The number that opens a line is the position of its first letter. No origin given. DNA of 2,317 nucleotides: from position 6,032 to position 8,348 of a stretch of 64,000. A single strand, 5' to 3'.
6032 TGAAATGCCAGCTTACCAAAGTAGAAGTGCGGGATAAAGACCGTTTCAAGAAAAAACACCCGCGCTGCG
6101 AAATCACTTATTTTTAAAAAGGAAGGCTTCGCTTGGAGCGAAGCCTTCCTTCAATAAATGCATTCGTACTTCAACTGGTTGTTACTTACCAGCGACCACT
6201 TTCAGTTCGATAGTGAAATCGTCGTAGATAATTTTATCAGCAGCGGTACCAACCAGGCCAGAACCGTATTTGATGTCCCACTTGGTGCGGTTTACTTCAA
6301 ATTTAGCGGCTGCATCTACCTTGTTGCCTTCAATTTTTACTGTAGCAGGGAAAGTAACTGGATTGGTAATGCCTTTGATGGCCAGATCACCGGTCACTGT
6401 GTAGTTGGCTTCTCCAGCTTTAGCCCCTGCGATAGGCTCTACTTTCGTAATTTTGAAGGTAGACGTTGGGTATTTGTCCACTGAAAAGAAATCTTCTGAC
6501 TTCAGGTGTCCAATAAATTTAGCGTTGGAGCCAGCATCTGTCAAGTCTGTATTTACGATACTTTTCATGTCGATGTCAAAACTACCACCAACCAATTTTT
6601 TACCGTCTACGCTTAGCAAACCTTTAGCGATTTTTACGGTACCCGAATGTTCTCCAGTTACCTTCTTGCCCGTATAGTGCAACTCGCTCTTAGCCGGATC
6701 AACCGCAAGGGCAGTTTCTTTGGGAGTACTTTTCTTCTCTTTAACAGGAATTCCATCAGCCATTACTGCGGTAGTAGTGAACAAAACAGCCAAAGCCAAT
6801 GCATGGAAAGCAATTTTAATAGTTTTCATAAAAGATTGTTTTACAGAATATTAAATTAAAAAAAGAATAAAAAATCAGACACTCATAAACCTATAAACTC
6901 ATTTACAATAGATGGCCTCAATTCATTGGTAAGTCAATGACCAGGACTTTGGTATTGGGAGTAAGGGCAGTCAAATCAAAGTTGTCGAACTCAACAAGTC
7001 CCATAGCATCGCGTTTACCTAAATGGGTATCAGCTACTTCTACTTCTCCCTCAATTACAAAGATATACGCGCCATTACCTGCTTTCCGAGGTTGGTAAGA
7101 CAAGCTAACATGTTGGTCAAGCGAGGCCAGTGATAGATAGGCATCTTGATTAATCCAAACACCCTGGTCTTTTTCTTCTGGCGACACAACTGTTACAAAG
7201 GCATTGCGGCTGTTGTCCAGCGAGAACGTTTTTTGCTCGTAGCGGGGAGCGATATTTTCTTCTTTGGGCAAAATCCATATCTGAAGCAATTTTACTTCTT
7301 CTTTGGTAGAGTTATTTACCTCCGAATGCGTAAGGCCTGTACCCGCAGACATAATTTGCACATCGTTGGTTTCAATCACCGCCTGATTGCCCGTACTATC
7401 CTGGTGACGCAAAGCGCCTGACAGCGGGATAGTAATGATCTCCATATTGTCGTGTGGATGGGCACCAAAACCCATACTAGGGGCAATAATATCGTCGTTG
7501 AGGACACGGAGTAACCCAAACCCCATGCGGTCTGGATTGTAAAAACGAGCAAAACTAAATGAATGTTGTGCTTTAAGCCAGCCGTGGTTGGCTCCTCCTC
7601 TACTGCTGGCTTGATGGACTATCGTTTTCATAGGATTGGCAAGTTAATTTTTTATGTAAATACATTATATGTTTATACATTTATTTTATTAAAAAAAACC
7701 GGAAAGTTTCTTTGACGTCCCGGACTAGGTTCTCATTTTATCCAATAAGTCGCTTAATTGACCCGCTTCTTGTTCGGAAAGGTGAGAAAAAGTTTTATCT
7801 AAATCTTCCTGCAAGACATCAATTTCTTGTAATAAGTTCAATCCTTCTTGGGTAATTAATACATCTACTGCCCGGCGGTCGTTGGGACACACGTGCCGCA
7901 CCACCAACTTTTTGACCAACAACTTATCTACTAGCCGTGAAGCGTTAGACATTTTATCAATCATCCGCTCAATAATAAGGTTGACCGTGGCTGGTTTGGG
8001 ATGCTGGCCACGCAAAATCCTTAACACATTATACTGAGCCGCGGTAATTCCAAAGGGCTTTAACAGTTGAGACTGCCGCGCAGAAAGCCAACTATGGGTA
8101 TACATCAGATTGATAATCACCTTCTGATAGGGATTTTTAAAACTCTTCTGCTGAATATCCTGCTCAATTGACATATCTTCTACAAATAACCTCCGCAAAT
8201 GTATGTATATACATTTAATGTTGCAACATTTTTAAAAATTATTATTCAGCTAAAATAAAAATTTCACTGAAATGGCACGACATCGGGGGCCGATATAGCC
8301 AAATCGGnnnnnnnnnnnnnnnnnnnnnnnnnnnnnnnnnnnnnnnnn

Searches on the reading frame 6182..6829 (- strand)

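Call 4: search_protein_families(library=pfam, proteins=[window:6182-6829:-], max_evalue=0.01)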
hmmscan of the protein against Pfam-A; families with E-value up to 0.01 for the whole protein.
window:6182-6829:- (215 aa): 1 family
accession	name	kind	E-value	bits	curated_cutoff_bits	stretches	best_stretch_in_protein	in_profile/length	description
PF04264.18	YceI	-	5.6e-33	114.9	23.7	1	42-213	2-150/150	YceI-like domain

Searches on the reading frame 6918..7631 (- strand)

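Call 4: search_protein_families(library=pfam, proteins=[window:6918-7631:-], max_evalue=0.01)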
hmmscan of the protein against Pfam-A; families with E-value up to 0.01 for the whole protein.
window:6918-7631:- (237 aa): 3 families
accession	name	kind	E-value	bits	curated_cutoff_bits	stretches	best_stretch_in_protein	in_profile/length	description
PF02678.22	Pirin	-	2.1e-31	108.6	26.1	1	12-120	9-108/108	Pirin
PF17954.7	Pirin_C_2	-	4.5e-22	78.5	22.9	1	148-234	2-86/86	Quercetinase C-terminal cupin domain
PF07883.17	Cupin_2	-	6.8e-05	23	27.2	0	49-118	5-69/70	Cupin domain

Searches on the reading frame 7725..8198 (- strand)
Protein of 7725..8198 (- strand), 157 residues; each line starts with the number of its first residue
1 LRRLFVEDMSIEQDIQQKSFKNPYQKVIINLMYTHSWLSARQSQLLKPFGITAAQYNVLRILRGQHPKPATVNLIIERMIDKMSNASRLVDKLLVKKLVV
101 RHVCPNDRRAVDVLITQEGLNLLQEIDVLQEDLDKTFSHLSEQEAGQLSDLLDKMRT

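Call 4: search_protein_families(library=pfam, proteins=[window:7725-8198:-], max_evalue=0.01)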
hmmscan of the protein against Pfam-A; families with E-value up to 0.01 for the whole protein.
window:7725-8198:- (157 aa): 2 families
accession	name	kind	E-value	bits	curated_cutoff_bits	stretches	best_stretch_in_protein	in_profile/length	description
PF12802.13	MarR_2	-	3.1e-08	34.1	27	1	49-110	1-61/61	MarR family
PF01047.28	MarR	-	4.9e-06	26.8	24.6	1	51-111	1-59/59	MarR family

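Call 7: search_protein_families(library=ncbifam, proteins=[window:7725-8198:-], max_evalue=0.01)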
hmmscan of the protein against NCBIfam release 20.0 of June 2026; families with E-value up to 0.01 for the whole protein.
window:7725-8198:- (157 aa): 9 families
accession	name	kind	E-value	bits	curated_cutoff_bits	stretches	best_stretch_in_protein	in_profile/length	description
NF008122.0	PRK10870.1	equivalog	5.4e-10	39.2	157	1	12-155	14-158/176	transcriptional repressor MprA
NF002926.0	PRK03573.1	equivalog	4.8e-09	36.3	120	1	44-155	22-133/144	transcriptional regulator SlyA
NF008565.1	PRK11512.1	equivalog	8.9e-09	35.5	240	1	44-155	31-142/144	multiple antibiotic resistance transcriptional regulator MarR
NF045593.1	bilirub_TF_BilQ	equivalog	4.9e-08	32.8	125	1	45-155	22-131/135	bilirubin utilization transcriptional regulator BilQ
TIGR02337.1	HpaR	equivalog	1e-07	31.9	121.2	1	44-155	19-129/130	homoprotocatechuate degradation operon regulator HpaR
NF053777.1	Saro0803TransReg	equivalog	1.7e-05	24.5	200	1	48-155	32-138/140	Saro_0803 family transcriptional regulator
NF052638.1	TransRegOhrRVib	equivalog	0.0018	18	200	1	44-154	28-135/141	transcriptional regulator OhrR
NF041230.1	BagL_FevM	exception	0.009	16.1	230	0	50-151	37-137/145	MarR family transcriptional regulator BagL/FevM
NF052438.1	TransRegRv0880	equivalog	0.0093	15.8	220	1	85-153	64-133/143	Rv0880 family HTH-type transcriptional regulator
